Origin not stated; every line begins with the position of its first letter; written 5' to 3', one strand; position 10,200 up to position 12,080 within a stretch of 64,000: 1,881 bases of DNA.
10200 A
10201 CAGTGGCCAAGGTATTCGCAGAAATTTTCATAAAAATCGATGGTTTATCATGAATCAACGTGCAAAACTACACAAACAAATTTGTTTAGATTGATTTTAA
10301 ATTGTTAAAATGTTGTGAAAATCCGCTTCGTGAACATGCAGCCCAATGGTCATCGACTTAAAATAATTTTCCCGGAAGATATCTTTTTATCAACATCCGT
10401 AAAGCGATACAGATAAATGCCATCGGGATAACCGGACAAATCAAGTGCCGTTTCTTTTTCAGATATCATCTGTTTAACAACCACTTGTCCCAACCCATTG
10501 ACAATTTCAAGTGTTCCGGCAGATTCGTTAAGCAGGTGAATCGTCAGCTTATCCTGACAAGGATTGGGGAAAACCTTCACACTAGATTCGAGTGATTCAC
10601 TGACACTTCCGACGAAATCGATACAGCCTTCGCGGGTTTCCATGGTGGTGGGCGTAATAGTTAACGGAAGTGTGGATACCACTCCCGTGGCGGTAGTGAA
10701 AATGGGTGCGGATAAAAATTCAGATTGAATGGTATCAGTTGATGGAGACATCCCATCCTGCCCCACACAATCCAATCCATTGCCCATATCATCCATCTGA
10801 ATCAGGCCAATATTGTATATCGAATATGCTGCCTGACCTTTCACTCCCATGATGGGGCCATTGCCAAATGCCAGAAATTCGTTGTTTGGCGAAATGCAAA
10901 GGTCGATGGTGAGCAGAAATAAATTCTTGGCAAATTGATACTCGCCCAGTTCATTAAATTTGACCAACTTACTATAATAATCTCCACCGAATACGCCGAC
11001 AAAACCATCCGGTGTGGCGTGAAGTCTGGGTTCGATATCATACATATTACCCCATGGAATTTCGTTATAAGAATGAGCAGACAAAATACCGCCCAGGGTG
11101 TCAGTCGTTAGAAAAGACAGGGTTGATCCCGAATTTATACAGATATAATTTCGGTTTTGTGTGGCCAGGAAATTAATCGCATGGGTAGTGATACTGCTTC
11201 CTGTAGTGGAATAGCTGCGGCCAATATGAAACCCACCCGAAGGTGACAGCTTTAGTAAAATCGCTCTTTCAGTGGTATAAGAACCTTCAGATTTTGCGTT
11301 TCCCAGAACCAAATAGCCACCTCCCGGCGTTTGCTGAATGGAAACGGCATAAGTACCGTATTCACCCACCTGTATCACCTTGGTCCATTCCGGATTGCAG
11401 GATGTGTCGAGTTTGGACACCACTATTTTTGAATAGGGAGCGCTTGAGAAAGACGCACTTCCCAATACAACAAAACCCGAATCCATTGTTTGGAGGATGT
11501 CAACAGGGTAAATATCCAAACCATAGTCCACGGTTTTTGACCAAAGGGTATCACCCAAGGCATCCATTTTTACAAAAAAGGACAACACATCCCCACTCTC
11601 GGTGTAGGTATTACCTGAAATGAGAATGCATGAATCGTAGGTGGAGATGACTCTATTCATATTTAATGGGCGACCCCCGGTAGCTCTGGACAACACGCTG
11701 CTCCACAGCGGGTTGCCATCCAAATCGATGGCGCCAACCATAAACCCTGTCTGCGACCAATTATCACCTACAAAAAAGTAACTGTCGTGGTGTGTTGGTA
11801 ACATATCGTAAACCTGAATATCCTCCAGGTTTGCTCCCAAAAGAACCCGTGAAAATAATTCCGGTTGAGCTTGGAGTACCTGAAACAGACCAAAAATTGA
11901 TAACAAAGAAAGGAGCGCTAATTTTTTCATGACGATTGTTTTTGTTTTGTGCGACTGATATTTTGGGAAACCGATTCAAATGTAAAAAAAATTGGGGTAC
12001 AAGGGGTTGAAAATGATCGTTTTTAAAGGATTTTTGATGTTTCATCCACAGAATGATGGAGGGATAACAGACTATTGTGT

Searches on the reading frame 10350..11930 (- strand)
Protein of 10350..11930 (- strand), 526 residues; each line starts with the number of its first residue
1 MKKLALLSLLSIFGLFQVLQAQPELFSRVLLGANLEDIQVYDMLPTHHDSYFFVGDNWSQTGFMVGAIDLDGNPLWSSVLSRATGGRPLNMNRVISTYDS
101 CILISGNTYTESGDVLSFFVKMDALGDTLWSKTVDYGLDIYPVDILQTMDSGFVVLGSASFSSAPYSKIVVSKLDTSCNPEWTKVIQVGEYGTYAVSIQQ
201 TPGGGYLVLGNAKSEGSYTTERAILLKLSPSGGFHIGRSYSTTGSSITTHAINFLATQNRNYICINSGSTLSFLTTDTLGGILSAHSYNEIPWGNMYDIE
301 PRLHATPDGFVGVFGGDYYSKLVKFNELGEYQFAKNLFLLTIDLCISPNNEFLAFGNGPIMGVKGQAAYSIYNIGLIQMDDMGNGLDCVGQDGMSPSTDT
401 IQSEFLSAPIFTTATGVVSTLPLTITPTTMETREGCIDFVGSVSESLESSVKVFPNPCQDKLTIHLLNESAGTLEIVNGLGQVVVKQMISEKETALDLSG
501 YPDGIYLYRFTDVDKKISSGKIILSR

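Call 9: search_protein_families(library=pfam, proteins=[window:10350-11930:-])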
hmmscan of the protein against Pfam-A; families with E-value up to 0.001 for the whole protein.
window:10350-11930:- (526 aa): 1 family
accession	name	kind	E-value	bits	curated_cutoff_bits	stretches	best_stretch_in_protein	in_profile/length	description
PF18962.6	Por_Secre_tail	-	5.5e-12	46.3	27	1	453-523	1-74/75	Secretion system C-terminal sorting domain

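Call 24: find_homologous_proteins(query=window:10350-11930:-, max_evalue=1e-20)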
Query window:10350-11930:- (526 aa): 23 proteins with E <= 1e-20 among 8000 candidates.
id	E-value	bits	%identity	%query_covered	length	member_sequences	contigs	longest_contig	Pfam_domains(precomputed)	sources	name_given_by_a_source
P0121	0.0e+0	1116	94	100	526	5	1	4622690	PF18962.8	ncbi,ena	-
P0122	1.9e-125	438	41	100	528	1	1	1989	PF18962.8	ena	-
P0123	8.2e-95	337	36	100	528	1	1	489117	PF18962.8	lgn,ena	-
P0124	1.2e-84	303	35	100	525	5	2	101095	PF18962.8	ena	-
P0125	1.1e-65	240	33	99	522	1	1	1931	PF18962.8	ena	-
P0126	6.9e-63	231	30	99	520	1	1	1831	PF18962.8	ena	-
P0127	2.0e-54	203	31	96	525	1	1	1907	PF18962.8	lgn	-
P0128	3.6e-51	193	30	100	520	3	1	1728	PF18962.8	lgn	-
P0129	3.3e-46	176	28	98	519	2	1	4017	PF13360.14,PF18962.8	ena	-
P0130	1.1e-44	171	29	100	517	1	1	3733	PF18962.8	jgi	jgi:hypothetical protein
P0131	1.8e-43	167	30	100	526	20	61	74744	PF18962.8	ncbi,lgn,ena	-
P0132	1.2e-42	164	26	99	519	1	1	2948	PF18962.8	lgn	-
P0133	3.3e-37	146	27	98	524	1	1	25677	PF18962.8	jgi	jgi:hypothetical protein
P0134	4.7e-34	136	28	94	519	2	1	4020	PF18962.8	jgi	jgi:hypothetical protein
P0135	1.0e-28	119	26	100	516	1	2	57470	PF18962.8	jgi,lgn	jgi:uncharacterized UPF0146 family protein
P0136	9.2e-28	115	26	96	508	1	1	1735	PF18962.8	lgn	-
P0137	1.0e-27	115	26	100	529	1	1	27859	PF18962.8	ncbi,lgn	-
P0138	9.8e-27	112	25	100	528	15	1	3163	PF18962.8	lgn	-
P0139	6.7e-26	109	25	87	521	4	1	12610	PF18962.8,PF05935.18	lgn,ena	-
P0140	1.2e-25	108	26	38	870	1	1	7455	PF18962.8,PF13860.13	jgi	-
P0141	9.2e-24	102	26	100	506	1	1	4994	PF18962.8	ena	-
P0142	3.6e-22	97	25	70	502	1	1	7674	PF18962.8,PF13860.13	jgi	jgi:hypothetical protein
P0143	6.2e-22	96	26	78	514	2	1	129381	PF18962.8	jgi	jgi:hypothetical protein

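Call 25: find_encoding_contigs(protein=P0121, flank=10000, max_places=6)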
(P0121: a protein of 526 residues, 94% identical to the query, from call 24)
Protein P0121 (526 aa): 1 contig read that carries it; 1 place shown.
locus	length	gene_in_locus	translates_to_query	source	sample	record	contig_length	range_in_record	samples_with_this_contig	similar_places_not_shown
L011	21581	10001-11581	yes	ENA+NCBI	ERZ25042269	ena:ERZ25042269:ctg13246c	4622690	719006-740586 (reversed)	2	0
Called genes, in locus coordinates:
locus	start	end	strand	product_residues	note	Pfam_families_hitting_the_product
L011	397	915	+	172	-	PF01257:2Fe-2S_thioredx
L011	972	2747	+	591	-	PF01512:Complex1_51K, PF10589:NADH_4Fe-4S, PF00037:Fer4 (faint)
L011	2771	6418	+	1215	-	PF13510:Fer2_4, PF14691:Fer4_20, PF07992:Pyr_redox_2, PF13450:NAD_binding_8, PF12838:Fer4_7 (weak), PF14697:Fer4_21 (weak), PF22117:Fer4_Nqo3, PF00384:Molybdopterin, +5 more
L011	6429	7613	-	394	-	PF14294:DUF4372, PF01609:DDE_Tnp_1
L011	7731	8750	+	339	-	PF01180:DHO_dh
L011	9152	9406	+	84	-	PF02604:PhdYeFM_antitox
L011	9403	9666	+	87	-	PF06769:YoeB_toxin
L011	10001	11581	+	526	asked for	PF18962:Por_Secre_tail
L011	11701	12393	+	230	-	PF00254:FKBP_C (weak)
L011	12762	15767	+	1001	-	PF00072:Response_reg (faint), PF01326:PPDK_N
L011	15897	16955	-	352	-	PF14238:DUF4340 (weak)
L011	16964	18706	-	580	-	PF23357:DUF7088, PF09822:ABC_transp_aux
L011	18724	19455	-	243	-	PF12679:ABC2_membrane_2, PF12730:ABC2_membrane_4, PF12698:ABC2_membrane_3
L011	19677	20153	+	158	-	PF01243:PNPOx_N, PF12900:Pyridox_ox_2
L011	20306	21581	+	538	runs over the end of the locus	PF00005:ABC_tran, PF13304:AAA_21 (faint), PF12848:ABC_tran_Xtn, PF00005:ABC_tran (weak)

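Call 26: find_encoding_contigs(protein=P0122, flank=10000, max_places=4)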
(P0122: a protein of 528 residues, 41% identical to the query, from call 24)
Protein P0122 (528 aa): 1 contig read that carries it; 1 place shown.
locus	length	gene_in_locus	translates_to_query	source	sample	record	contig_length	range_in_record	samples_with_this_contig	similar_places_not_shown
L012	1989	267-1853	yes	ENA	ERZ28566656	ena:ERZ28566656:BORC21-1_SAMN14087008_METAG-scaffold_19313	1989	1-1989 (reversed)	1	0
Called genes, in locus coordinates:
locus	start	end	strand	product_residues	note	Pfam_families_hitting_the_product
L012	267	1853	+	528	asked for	PF18962:Por_Secre_tail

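Call 36: find_encoding_contigs(protein=window:10350-11930:-, flank=10000, max_places=6)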
Protein window:10350-11930:- (526 aa): no gene with exactly this product is on record in the collection.
